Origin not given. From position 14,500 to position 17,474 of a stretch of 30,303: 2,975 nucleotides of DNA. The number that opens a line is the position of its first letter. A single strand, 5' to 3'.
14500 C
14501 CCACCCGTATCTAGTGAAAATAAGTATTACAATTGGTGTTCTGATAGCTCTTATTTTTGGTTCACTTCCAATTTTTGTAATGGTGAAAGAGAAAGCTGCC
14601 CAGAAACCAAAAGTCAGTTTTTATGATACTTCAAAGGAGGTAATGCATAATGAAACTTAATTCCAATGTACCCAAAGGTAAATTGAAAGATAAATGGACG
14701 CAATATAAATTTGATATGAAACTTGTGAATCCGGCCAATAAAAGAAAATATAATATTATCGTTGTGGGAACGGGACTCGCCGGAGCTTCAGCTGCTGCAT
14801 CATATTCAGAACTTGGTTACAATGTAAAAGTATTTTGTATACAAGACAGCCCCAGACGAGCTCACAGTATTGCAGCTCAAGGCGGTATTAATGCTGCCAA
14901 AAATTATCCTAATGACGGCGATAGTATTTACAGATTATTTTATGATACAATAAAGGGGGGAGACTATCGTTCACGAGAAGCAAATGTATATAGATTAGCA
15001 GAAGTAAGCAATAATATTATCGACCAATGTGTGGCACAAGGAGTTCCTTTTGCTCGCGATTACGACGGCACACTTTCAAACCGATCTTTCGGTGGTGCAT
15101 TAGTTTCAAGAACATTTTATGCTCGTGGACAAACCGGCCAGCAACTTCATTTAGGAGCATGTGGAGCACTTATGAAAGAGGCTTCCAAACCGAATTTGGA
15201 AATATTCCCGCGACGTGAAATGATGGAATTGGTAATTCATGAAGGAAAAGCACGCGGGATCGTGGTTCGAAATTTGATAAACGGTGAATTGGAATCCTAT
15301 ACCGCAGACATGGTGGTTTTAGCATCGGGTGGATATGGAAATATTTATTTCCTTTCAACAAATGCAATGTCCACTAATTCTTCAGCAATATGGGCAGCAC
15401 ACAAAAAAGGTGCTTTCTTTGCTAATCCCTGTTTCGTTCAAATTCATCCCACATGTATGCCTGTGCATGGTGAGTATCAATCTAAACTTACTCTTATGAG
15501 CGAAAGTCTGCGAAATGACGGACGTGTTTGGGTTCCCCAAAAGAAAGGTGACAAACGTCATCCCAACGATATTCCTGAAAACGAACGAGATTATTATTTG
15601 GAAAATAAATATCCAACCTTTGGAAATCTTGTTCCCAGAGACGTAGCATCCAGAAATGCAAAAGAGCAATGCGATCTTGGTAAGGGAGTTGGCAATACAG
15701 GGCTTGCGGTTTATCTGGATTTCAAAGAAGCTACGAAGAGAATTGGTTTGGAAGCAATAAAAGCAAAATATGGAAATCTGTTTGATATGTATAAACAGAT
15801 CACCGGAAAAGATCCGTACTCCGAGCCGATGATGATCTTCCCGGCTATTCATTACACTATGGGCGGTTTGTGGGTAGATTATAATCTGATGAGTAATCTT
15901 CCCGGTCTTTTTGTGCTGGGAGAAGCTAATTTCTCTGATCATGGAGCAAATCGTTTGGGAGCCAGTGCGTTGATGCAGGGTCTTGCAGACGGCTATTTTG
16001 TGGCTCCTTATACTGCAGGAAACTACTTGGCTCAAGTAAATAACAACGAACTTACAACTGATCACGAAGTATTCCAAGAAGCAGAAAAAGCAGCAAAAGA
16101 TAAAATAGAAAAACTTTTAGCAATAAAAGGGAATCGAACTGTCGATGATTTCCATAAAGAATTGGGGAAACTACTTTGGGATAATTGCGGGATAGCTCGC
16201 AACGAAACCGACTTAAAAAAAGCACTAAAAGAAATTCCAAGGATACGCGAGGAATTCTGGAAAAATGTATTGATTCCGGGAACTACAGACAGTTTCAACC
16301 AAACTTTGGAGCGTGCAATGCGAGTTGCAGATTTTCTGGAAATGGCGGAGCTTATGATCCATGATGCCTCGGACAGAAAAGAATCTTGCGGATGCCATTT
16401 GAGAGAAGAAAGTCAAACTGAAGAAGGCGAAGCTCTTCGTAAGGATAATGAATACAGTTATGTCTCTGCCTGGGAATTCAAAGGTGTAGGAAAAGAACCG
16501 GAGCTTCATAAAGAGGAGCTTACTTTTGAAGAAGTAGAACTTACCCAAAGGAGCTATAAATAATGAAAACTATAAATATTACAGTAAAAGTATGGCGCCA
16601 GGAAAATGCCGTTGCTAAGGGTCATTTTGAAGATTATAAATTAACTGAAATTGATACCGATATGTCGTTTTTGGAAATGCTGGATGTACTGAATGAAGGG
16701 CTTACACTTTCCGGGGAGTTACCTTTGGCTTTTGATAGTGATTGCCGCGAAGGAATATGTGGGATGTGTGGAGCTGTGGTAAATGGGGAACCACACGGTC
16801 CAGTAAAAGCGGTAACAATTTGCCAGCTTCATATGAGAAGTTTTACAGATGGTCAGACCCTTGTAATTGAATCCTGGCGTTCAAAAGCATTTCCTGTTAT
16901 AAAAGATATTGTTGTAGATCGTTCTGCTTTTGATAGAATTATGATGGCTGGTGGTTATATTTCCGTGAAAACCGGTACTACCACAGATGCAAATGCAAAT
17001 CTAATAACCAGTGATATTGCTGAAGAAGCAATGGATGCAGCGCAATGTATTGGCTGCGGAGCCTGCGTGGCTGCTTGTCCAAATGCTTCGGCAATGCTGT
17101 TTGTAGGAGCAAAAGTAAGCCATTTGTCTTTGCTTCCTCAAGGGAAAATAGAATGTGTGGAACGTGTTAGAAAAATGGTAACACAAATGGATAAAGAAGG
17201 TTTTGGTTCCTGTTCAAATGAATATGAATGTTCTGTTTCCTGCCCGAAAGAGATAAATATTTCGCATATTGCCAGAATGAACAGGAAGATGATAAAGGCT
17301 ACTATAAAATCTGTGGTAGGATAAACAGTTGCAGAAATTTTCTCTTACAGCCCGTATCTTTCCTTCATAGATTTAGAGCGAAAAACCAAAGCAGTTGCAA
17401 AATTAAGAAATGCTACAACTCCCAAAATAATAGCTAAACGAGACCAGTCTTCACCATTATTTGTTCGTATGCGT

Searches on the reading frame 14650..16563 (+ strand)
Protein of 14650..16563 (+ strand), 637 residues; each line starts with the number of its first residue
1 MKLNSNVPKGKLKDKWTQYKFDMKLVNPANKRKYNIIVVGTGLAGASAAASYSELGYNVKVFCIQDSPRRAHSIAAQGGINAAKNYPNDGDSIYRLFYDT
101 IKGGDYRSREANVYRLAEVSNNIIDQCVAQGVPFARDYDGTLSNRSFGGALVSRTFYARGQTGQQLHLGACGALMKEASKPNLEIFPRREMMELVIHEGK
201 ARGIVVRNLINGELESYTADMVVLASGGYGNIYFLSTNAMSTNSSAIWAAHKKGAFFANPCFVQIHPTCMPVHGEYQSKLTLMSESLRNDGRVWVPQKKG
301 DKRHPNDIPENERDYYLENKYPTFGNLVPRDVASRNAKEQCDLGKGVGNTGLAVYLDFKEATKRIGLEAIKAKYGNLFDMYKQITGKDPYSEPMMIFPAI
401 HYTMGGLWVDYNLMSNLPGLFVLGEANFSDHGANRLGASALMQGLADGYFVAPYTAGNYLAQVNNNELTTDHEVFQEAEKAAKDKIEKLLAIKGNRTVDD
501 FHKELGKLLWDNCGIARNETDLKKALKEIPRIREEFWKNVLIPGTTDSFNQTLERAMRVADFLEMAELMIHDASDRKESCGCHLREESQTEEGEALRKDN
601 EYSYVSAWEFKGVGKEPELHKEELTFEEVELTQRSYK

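Call 44: search_protein_families(library=pfam, proteins=[window:14650-16563:+], max_evalue=0.001)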
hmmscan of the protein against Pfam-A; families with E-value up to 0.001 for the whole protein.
window:14650-16563:+ (637 aa): 6 families
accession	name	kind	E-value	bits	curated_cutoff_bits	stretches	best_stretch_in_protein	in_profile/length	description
PF00890.30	FAD_binding_2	-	2.1e-54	185.7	20.4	1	36-441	2-414/414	FAD binding domain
PF02910.25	Succ_DH_flav_C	-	7.3e-36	123.4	20.8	1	502-636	1-130/130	Fumarate reductase flavoprotein C-term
PF01266.30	DAO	-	3e-07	30.7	27.9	1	36-235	2-209/353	FAD dependent oxidoreductase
PF01134.28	GIDA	-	2.8e-05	23.8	22.1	0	36-62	2-28/391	Glucose inhibited division protein A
PF07992.20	Pyr_redox_2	-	0.00012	22.1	26.1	0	34-231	1-112/291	Pyridine nucleotide-disulphide oxidoreductase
PF03486.20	HI0933_like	-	0.00043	20.3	50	0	35-84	2-51/244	HI0933-like protein Rossmann domain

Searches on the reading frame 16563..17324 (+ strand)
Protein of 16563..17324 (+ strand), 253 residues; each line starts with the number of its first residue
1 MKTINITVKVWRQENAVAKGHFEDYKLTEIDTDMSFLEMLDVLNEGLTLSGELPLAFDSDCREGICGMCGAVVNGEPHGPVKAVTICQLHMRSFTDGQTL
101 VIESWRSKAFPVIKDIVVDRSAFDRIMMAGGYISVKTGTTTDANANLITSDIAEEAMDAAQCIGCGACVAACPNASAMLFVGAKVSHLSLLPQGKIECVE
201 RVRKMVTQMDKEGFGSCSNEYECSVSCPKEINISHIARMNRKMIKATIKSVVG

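Call 44: search_protein_families(library=pfam, proteins=[window:16563-17324:+], max_evalue=0.001)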
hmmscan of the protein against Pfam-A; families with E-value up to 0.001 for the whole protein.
window:16563-17324:+ (253 aa): 12 families
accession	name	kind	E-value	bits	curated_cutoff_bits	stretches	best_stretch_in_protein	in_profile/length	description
PF13085.11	Fer2_3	-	1.1e-20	74.1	27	1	7-123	1-105/107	2Fe-2S iron-sulfur cluster binding domain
PF13183.11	Fer4_8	-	1.1e-06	29.5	27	1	159-231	2-68/68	4Fe-4S dicluster domain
PF13187.11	Fer4_9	-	1.5e-05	25.3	27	1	151-174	29-49/52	4Fe-4S dicluster domain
PF00037.32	Fer4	-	2e-05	24.6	21.1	1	158-174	4-20/24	4Fe-4S binding domain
PF12837.12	Fer4_6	-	2.4e-05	24.5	25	1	157-174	4-21/24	4Fe-4S binding domain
PF12797.12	Fer4_2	-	4.2e-05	23.7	24.5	1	157-173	5-21/22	4Fe-4S binding domain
PF13237.11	Fer4_10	-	4.9e-05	23.6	25.5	1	147-173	27-53/53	4Fe-4S dicluster domain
PF12838.12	Fer4_7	-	6e-05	23.9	27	1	161-230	1-51/52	4Fe-4S dicluster domain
PF13534.11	Fer4_17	-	8.4e-05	23.5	22.2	0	153-174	37-58/61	4Fe-4S dicluster domain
PF14697.11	Fer4_21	-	0.00041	20.9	35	1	157-189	3-35/59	4Fe-4S dicluster domain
PF13746.11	Fer4_18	-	0.0009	19.9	27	0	145-174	42-73/114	4Fe-4S dicluster domain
PF25160.1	LdpA_Fe-S-bd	-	0.00094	19.4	27.6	1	152-174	18-40/49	LdpA Fe-S cluster-binding domain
